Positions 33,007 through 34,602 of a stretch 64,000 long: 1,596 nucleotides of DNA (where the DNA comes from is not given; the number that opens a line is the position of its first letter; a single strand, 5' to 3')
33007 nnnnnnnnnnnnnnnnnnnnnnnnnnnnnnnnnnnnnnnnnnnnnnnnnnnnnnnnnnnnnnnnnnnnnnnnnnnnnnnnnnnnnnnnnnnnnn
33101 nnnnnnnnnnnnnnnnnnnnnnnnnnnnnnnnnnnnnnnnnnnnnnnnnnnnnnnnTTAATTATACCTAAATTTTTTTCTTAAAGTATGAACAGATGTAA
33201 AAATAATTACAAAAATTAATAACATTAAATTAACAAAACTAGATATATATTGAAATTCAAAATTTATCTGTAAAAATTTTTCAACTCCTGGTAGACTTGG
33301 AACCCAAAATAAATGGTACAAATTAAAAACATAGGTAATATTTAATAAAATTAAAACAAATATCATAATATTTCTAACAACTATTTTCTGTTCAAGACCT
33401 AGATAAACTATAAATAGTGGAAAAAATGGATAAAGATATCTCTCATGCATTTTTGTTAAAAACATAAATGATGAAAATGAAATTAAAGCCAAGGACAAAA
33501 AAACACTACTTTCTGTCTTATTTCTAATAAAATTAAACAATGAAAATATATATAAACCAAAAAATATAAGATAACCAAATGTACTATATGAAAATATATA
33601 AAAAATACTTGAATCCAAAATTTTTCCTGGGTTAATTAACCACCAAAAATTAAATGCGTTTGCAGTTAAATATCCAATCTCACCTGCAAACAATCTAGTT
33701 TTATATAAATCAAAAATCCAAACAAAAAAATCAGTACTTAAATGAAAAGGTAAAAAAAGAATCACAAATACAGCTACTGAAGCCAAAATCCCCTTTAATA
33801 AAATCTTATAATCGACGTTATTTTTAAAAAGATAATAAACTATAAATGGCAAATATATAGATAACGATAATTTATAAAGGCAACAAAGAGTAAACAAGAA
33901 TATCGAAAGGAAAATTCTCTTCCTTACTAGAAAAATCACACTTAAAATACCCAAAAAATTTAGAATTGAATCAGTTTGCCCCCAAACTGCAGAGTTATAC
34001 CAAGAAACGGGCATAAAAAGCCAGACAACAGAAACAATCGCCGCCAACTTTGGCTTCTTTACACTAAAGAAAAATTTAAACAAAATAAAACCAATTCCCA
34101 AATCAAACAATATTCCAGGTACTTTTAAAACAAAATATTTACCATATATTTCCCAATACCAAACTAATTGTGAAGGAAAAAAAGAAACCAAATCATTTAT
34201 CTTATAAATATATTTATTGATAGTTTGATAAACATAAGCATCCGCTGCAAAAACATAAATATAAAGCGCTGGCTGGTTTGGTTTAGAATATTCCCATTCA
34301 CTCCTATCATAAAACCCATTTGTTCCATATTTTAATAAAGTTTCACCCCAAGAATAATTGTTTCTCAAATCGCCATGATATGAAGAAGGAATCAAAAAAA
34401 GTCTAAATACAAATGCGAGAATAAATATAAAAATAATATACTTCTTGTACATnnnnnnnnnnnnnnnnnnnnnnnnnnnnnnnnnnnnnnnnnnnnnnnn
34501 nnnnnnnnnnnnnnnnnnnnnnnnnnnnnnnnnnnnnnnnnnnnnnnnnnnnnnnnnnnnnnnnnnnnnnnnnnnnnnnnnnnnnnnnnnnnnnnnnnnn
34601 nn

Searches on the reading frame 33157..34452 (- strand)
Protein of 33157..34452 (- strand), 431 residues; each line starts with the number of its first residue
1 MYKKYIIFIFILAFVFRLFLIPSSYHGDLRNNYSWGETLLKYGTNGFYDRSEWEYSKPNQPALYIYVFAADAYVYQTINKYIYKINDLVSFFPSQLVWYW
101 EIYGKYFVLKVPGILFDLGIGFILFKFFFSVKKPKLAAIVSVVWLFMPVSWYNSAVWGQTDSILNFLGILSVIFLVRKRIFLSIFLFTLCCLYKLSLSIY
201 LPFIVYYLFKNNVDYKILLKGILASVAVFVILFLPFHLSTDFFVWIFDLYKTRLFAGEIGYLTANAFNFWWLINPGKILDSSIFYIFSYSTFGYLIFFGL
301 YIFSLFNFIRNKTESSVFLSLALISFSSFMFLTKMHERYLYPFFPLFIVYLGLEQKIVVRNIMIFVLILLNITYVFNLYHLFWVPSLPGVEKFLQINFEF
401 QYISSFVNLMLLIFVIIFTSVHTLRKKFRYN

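Call 3: search_protein_families(library=pfam, proteins=[window:33157-34452:-], max_evalue=1)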
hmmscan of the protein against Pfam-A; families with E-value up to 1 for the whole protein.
window:33157-34452:- (431 aa): 0 families

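Call 4: search_protein_families(library=ncbifam, proteins=[window:33157-34452:-], max_evalue=1)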
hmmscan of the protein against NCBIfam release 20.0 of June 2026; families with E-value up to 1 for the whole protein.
window:33157-34452:- (431 aa): 0 families

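Call 53: find_homologous_proteins(query=window:33157-34452:-, max_evalue=0.00001)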
Query window:33157-34452:- (431 aa): 553 proteins with E <= 0.00001 among 8000 candidates; the best 120 are listed.
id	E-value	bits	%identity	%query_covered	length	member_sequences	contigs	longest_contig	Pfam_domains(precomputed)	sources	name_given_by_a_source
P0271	7.6e-274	927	100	100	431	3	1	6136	-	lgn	-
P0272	6.6e-104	367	46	90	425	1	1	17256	-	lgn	-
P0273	1.2e-103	366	45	94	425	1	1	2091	-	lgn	-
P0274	3.7e-101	358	44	97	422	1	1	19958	-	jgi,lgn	-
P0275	6.4e-101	357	41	97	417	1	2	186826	-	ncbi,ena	-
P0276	8.1e-101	357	41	97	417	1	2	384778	-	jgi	-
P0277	1.3e-100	356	42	91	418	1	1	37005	-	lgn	-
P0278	5.8e-100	354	43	97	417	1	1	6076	-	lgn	-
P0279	5.9e-100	354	42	96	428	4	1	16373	-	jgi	-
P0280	7.3e-100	354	43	96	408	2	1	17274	-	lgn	-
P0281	8.8e-100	353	45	90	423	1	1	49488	-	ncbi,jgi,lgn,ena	-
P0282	2.1e-99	352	42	94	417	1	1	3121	-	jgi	jgi:dolichyl-phosphate-mannose-protein mannosyltransferase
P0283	8.2e-99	350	42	96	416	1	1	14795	-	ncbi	-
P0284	1.1e-98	350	44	90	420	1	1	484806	-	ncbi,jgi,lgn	-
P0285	1.3e-98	349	43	97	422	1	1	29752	-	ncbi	-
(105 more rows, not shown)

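Call 67: search_solved_structures(query=A4, max_evalue=1)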
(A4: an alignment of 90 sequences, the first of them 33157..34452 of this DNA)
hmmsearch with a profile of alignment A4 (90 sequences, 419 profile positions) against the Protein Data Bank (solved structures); distinct sequences matched with E-value up to 1: 3.
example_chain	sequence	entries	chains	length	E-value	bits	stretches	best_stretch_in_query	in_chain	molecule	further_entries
23gf_B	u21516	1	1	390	3.4e-08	36.2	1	108-215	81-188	GPI mannosyltransferase 1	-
23gx_B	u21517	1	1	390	3.4e-08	36.2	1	108-215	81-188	GPI mannosyltransferase 1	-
6snh_X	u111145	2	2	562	7.8e-05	25.1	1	8-377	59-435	Dolichyl pyrophosphate Man9GlcNAc2 alpha-1,3-glucosyltransferase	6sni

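Call 78: predict_structure(alignment_id=A4)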
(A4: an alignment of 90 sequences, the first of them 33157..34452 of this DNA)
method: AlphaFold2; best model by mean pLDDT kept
length: 431 residues; sequences in the alignment: 90
mean_pLDDT: 93.6   pTM: 0.92
mean pLDDT of the five models: 93.6, 93.4, 92.4, 91.7, 91.0
residues with pLDDT >= 90: 369; 70-90: 48; 50-70: 14; < 50: 0
segments of 3 or more residues with pLDDT < 50: none
pLDDT, mean of each block of 10 residues (from residue 1): 93 98 93 98 98 95 98 98 91 84 97 98 98 97 97 91 97 98 98 95 97 97 98 98 97 79 78 87 93 96 96 96 96 79 97 95 97 93 89 89 94 95 82 55
secondary structure, 60 per line:
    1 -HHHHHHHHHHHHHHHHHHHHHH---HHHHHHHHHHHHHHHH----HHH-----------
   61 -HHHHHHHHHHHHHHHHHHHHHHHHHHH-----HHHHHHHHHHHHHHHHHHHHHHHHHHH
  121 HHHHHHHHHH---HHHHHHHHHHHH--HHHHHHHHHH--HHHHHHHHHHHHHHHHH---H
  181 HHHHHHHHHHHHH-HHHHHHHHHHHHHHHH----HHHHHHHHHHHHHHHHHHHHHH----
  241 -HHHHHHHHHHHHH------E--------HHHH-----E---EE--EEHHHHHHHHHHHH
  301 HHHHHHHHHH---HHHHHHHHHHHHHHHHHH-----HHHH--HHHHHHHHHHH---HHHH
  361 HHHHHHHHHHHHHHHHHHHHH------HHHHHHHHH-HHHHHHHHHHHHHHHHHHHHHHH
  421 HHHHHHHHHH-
elements in order: H2-23 H27-42 H62-88 H94-130 H134-145 H148-157 H160-176 H180-193 H195-210 H215-236 H242-254 H270-273 H289-310 H314-331 H337-340 H343-353 H357-381 H388-396 H398-430

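Call 80: fold_search(model_id=the predicted structure, library=pdb)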
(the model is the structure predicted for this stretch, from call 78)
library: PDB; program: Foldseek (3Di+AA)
matches with E <= 10: 56; with E <= 0.001: 3
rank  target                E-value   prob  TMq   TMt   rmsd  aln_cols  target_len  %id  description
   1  6snh_X                9.9e-06  1.00  0.70  0.64   6.5       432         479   15  Cryo-EM structure of yeast ALG6 in complex with 6AG9 Fab and Dol25-P-Glc (released 2020-03-11)
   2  7w72_U                3.9e-04  1.00  0.52  0.53   7.5       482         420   15  Structure of a human glycosylphosphatidylinositol (GPI) transamidase (released 2022-02-16)
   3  8imx_U                8.2e-04  1.00  0.53  0.54   7.9       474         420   14  Cryo-EM structure of GPI-T with a chimeric GPI-anchored protein (released 2023-08-16)
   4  9s6r_A                1.6e-03  1.00  0.60  0.67   6.1       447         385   11  Ternary cryo-EM structure of yeast ALG3 with Dol25-PP-GlcNAc2Man5, Dol25-P-Man, and Fab (released 2026-03-18)
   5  7wld_U                3.7e-03  1.00  0.55  0.56   7.1       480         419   16  Cryo-EM structure of the human glycosylphosphatidylinositol transamidase complex at 2.53 Angstrom resolution (released 2022-04-27)
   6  8b6l_I                3.7e-03  1.00  0.45  0.31  15.3       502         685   11  Subtomogram average of the human Sec61-TRAP-OSTA-translocon (released 2022-12-07)
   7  8pn9_A                4.3e-03  1.00  0.44  0.31  12.1       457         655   12  Structure of human oligosaccharyltransferase OST-A complex bound to NGI-1 (released 2024-05-08)
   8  8age_A                5.6e-03  1.00  0.46  0.34  12.2       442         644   15  Structure of yeast oligosaccharylransferase complex with acceptor peptide bound (released 2022-12-07)
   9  9dm5                  6.9e-03  1.00  0.58  0.64   6.3       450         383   14  Product-Bound mannosyltransferase PimE (released 2025-06-25)
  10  6ftg_5                9.6e-03  1.00  0.41  0.30  14.9       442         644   15  Subtomogram average of OST-containing ribosome-translocon complexes from canine rough microsomal membranes (released 2018-03-21)
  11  5ogl_A                1.1e-02  1.00  0.42  0.27  15.1       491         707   12  Structure of bacterial oligosaccharyltransferase PglB in complex with an acceptor peptide and an lipid-linked oligosac (released 2017-10-25)
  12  6gxc_A                1.3e-02  1.00  0.41  0.27  15.3       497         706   12  Bacterial oligosaccharyltransferase PglB in complex with an inhibitory peptide and a reactive lipid-linked oligosaccha (released 2018-11-14)
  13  8agb_A                1.4e-02  1.00  0.42  0.30  16.8       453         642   13  Structure of yeast oligosaccharylransferase complex with lipid-linked oligosaccharide bound (released 2022-12-07)
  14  9n9j_I                1.6e-02  1.00  0.43  0.29  13.5       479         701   13  Structure of a GRP94 folding intermediate engaged with a CCDC134- and FKBP11-bound secretory translocon (released 2025-11-19)
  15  7oci_F                1.8e-02  1.00  0.42  0.30  16.3       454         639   14  Cryo-EM structure of yeast Ost6p containing oligosaccharyltransferase complex (released 2022-02-16)
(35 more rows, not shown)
